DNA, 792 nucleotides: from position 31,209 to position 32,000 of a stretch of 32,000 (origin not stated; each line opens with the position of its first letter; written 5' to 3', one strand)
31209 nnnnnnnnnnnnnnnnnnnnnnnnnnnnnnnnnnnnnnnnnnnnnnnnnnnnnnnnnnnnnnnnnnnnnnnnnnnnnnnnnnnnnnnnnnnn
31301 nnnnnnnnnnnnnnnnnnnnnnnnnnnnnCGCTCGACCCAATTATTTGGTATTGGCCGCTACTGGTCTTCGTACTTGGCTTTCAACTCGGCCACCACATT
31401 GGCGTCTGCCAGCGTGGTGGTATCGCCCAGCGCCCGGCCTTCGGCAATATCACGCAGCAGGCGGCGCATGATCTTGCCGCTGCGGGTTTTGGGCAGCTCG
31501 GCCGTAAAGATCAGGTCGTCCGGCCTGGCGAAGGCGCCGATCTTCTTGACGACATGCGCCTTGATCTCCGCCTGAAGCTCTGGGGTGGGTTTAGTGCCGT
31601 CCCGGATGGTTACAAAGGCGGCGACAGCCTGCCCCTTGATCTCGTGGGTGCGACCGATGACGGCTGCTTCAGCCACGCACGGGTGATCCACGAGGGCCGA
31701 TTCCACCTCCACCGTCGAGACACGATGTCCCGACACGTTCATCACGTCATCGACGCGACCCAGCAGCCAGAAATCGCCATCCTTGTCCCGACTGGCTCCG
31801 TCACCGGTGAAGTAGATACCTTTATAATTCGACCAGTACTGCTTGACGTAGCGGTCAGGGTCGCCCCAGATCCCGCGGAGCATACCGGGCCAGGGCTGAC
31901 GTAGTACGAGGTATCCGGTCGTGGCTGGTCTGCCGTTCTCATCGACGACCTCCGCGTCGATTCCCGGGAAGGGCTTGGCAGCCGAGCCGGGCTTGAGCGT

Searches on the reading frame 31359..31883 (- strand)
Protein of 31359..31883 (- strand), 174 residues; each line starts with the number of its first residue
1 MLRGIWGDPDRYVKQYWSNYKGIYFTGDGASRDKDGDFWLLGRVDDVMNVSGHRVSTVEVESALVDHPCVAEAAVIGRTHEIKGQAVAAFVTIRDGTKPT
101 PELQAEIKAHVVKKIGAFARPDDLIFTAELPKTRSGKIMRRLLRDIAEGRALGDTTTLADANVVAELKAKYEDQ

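Call 21: search_protein_families(library=pfam, proteins=[window:31359-31883:-], max_evalue=0.001)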
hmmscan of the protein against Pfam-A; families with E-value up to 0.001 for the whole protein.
window:31359-31883:- (174 aa): 1 family
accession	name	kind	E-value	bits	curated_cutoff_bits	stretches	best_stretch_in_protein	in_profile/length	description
PF13193.12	AMP-binding_C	-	1.4e-27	96.9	24.5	1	59-137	1-76/76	AMP-binding enzyme C-terminal domain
